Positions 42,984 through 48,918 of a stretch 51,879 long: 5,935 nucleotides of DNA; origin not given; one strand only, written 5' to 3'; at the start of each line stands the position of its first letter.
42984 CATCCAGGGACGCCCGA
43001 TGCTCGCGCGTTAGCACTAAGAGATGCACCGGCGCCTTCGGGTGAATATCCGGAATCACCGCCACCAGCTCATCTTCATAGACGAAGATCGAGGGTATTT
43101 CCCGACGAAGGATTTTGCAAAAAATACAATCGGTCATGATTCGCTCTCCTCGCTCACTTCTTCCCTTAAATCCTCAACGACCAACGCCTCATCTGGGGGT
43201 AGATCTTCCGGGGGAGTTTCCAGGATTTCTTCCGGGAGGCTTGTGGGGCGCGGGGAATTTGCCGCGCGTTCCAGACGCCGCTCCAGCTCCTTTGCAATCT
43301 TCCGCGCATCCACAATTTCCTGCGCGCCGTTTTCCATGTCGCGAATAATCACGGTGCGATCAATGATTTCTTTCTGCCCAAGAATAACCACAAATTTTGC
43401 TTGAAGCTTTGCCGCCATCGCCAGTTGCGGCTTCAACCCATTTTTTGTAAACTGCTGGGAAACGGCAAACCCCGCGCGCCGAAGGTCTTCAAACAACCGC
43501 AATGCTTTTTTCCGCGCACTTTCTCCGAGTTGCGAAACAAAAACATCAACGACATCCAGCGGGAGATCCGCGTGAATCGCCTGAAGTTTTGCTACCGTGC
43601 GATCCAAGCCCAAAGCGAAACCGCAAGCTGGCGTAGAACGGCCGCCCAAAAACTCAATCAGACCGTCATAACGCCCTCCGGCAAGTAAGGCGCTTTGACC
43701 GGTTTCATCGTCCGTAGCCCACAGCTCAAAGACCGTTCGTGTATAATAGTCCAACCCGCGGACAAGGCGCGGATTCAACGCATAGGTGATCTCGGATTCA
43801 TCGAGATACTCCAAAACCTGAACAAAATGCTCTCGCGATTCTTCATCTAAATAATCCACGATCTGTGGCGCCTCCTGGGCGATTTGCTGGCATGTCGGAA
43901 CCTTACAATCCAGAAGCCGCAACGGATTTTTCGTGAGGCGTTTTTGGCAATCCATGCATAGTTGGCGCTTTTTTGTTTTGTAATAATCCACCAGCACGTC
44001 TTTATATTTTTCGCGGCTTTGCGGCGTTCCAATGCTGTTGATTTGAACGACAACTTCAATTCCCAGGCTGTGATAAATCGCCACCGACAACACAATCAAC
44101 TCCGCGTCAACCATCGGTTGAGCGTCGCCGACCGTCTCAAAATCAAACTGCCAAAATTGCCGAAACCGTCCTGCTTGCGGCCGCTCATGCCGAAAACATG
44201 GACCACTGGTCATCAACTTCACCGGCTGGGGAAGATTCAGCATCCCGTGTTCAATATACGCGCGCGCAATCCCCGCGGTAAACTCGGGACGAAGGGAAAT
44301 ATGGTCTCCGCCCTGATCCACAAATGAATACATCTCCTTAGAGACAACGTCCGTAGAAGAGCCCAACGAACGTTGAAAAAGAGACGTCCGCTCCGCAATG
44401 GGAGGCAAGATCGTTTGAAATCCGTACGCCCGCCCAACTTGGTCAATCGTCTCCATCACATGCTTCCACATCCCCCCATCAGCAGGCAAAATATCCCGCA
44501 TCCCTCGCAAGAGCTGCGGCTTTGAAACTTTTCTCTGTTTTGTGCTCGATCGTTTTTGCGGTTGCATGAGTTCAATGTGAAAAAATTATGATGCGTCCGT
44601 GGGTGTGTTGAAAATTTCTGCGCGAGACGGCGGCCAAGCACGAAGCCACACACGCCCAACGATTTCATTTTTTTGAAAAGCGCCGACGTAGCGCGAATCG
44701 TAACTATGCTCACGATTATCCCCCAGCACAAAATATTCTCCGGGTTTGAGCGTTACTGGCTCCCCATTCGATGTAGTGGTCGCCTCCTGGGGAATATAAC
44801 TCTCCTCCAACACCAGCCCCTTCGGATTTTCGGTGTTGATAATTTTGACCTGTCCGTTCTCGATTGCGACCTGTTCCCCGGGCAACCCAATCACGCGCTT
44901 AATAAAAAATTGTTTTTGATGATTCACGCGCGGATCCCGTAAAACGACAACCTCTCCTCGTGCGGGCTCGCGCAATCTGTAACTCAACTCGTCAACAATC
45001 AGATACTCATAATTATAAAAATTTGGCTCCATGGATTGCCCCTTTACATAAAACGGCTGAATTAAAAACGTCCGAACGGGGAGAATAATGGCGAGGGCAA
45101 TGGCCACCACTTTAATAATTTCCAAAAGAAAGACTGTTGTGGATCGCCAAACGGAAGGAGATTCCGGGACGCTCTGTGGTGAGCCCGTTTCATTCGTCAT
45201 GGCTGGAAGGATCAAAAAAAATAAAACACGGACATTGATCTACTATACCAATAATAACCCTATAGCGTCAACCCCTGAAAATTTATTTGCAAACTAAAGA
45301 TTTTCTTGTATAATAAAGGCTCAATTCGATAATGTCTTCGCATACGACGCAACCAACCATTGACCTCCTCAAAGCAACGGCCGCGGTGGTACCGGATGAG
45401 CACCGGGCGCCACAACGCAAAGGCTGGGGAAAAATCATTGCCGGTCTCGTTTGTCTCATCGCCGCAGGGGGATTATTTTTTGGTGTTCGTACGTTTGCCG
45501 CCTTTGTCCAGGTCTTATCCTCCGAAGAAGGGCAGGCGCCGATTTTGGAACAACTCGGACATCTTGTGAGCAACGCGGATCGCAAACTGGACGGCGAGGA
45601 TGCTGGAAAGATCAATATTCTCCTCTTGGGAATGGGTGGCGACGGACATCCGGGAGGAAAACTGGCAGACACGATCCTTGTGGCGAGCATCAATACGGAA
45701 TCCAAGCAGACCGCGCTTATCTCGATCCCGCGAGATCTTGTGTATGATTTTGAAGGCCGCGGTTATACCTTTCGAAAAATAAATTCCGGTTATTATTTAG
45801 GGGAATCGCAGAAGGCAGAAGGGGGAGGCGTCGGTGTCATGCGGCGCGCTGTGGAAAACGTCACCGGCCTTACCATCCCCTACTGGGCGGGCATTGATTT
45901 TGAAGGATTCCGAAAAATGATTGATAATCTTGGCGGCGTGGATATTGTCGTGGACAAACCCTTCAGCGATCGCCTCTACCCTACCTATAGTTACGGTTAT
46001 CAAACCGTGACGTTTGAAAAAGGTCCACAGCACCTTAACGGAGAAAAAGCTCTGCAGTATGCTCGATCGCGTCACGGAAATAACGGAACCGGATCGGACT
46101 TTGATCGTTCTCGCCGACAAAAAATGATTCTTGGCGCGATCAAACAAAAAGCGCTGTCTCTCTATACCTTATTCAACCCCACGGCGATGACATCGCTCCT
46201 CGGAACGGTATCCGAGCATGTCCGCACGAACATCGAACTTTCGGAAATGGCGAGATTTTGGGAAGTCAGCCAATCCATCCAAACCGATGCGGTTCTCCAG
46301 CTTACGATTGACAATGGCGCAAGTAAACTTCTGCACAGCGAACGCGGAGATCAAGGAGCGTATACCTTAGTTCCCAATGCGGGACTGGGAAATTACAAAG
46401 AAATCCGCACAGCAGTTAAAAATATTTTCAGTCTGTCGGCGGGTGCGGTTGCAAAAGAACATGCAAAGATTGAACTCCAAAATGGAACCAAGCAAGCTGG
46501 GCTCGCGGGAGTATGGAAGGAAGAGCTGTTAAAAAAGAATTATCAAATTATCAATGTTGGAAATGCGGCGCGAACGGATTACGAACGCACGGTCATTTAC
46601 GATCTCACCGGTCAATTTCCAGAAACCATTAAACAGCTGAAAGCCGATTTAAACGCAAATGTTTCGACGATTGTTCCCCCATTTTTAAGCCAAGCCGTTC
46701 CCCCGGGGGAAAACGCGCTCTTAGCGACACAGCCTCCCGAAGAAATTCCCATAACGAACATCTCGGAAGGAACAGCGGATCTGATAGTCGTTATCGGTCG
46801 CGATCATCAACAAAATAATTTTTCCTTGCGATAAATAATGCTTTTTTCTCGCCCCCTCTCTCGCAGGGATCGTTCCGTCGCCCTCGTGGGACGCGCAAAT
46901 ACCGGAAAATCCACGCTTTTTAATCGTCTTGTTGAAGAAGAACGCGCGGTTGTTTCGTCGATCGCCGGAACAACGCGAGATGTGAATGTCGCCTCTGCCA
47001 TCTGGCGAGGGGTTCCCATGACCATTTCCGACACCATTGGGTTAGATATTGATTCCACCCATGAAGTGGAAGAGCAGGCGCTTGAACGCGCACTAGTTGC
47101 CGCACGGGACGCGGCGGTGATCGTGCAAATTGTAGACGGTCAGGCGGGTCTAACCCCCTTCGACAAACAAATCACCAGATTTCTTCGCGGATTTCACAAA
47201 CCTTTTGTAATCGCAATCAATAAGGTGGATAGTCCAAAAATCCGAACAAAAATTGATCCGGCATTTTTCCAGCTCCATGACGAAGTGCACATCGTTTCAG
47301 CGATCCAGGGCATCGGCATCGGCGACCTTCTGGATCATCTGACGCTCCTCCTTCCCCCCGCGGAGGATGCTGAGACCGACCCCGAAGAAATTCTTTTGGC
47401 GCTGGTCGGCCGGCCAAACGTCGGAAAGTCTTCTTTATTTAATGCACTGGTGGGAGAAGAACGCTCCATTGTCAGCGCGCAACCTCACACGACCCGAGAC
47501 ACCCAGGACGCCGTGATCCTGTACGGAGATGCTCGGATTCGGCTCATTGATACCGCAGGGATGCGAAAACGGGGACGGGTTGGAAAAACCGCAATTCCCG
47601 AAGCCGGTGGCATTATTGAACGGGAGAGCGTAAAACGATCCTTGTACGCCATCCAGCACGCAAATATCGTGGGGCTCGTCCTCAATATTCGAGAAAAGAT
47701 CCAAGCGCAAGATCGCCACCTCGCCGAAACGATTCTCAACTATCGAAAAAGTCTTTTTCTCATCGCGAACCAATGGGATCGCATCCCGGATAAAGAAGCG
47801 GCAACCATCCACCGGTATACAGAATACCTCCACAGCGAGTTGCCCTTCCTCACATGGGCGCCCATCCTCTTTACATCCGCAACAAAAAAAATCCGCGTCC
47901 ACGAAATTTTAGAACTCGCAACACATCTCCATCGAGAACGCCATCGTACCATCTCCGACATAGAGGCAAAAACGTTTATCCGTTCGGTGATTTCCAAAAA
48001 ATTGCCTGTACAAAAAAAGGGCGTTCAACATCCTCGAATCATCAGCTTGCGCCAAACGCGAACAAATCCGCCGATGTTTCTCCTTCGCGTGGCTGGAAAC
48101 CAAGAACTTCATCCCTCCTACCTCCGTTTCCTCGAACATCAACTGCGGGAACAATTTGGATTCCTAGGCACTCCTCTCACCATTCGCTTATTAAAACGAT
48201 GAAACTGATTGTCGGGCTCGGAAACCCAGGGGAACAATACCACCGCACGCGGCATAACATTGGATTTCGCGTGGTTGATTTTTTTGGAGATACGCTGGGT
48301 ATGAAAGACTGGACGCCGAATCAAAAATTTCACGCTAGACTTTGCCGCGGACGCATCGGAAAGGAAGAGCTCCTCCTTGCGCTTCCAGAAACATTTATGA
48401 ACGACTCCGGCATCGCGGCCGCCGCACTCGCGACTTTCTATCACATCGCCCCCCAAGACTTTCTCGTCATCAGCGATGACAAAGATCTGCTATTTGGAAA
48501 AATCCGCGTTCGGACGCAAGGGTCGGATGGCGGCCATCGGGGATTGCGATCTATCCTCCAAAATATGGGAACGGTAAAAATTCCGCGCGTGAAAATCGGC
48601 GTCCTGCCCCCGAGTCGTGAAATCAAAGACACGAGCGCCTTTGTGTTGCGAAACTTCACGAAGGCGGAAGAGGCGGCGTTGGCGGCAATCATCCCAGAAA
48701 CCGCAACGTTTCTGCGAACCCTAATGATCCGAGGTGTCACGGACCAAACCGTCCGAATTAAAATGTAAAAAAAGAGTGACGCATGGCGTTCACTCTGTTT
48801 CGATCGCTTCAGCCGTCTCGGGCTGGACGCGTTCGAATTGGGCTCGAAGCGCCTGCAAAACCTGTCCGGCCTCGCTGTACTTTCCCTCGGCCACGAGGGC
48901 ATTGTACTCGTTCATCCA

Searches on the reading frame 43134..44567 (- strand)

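Call 38: search_protein_families(library=pfam, proteins=[window:43134-44567:-], max_evalue=0.001)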
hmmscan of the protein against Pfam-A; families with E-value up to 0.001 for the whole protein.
window:43134-44567:- (477 aa): 5 families
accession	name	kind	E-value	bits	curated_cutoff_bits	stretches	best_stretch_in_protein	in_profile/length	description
PF13393.11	tRNA-synt_His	-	3e-43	148.7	25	1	22-323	1-307/308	Histidyl-tRNA synthetase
PF00587.30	tRNA-synt_2b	-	3.5e-13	50.5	29.3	1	80-326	1-173/179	tRNA synthetase class II core domain (G, H, P, S and T)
PF03129.25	HGTP_anticodon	-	2.9e-09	37.4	21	1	341-430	1-93/94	Anticodon binding domain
PF00152.25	tRNA-synt_2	-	0.00039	20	25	0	122-328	98-292/308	tRNA synthetases class II (D, K and N)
PF01409.25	tRNA-synt_2d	-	0.00064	19.7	19.8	0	34-175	19-161/246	tRNA synthetases class II core domain (F)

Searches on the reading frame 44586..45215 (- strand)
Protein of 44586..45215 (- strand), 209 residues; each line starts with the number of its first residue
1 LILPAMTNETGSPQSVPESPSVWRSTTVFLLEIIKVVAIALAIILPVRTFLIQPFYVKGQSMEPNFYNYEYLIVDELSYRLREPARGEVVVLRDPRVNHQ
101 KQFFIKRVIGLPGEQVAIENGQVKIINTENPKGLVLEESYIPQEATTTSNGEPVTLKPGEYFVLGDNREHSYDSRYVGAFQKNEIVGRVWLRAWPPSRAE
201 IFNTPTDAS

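Call 38: search_protein_families(library=pfam, proteins=[window:44586-45215:-], max_evalue=0.001)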
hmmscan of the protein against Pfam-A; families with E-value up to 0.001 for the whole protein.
window:44586-45215:- (209 aa): 2 families
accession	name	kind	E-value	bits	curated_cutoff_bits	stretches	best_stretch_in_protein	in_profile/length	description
PF10502.14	Peptidase_S26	-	3.8e-44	151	22.9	1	31-194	2-168/168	Signal peptidase, peptidase S26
PF00717.28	Peptidase_S24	-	6.6e-05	23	23.3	1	56-117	39-90/116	Peptidase S24-like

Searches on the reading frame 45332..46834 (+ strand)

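Call 38: search_protein_families(library=pfam, proteins=[window:45332-46834:+], max_evalue=0.001)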
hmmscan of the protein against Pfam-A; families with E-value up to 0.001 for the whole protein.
window:45332-46834:+ (500 aa): 2 families
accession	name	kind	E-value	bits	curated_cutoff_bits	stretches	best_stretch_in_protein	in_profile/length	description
PF03816.19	LytR_cpsA_psr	-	1.4e-37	129.6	24.6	1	112-274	2-148/150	LytR_cpsA_psr family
PF13399.11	LytR_C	-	1.3e-07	32.9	22.2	1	379-443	3-65/86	LytR cell envelope-related transcriptional attenuator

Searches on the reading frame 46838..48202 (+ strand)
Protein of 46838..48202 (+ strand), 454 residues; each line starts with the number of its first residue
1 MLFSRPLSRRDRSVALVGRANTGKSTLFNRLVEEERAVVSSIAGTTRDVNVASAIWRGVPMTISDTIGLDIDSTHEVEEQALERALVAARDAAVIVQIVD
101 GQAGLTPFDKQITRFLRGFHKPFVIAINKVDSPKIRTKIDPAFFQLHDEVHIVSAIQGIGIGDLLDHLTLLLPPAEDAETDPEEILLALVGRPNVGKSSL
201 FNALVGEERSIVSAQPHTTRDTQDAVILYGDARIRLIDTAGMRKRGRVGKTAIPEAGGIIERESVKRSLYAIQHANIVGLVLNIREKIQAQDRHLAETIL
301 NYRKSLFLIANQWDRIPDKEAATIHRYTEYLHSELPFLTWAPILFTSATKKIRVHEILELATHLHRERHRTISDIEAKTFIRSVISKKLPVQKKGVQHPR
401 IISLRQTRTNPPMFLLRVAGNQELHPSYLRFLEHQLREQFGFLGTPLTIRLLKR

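Call 38: search_protein_families(library=pfam, proteins=[window:46838-48202:+], max_evalue=0.001)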
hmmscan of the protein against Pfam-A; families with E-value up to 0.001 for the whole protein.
window:46838-48202:+ (454 aa): 16 families
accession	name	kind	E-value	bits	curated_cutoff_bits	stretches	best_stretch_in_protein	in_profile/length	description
PF01926.29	MMR_HSR1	-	1e-51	174.3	21.9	2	14-129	2-113/113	50S ribosome-binding GTPase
PF02421.24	FeoB_N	-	1.8e-22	80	27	2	13-166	2-154/156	Ferrous iron transport protein B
PF14714.11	KH_dom-like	-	6.7e-15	55.6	27.3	1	379-450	9-79/81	KH-domain-like of EngA bacterial GTPase enzymes, C-terminal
PF00009.33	GTP_EFTU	-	1.7e-14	54.3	26.5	1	12-173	4-187/188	Elongation factor Tu GTP binding domain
PF03193.22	RsgA_GTPase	-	3.5e-11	43.7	30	1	81-244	15-170/174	RsgA GTPase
PF04548.22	AIG1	-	1.7e-10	41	27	1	187-300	3-108/212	AIG1 family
PF00350.29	Dynamin_N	-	3.2e-10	40.7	27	0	188-220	2-34/168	Dynamin family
PF00005.33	ABC_tran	-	3.2e-06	28.2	25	0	11-66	11-67/137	ABC transporter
PF08477.19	Roc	-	8.5e-06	26.4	27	0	14-130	2-118/119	Ras of Complex, Roc, domain of DAPkinase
PF13191.12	AAA_16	-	2.4e-05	25.3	32.6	0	2-131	15-142/167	AAA ATPase domain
PF09439.16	SRPRB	-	2.8e-05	24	25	0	11-65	3-52/178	Signal recognition particle receptor beta subunit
PF00071.28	Ras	-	3.1e-05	24.1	21.6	0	187-260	2-76/162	Ras family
PF10662.15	PduV-EutP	-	4.4e-05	23.8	21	0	78-168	49-141/143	Ethanolamine utilisation - propanediol utilisation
PF13401.12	AAA_22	-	6.4e-05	23.7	27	0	10-101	4-92/130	AAA domain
PF05621.17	TniB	-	0.00063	19.7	22.4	0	2-38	26-62/189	Bacterial TniB protein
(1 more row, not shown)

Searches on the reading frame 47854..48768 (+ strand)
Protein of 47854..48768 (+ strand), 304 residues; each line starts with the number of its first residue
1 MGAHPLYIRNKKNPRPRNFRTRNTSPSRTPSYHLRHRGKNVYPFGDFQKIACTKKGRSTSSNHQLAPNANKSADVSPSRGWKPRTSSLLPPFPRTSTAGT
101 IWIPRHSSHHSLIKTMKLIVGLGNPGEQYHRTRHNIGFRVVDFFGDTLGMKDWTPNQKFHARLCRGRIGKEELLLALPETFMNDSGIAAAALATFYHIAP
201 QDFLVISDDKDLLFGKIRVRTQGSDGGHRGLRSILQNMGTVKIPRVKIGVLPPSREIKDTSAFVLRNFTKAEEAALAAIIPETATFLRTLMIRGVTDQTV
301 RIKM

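Call 38: search_protein_families(library=pfam, proteins=[window:47854-48768:+], max_evalue=0.001)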
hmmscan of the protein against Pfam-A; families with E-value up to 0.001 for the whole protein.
window:47854-48768:+ (304 aa): 1 family
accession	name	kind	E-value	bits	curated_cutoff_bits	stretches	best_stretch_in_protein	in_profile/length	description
PF01195.25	Pept_tRNA_hydro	-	2.1e-53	181.3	27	1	118-296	1-176/183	Peptidyl-tRNA hydrolase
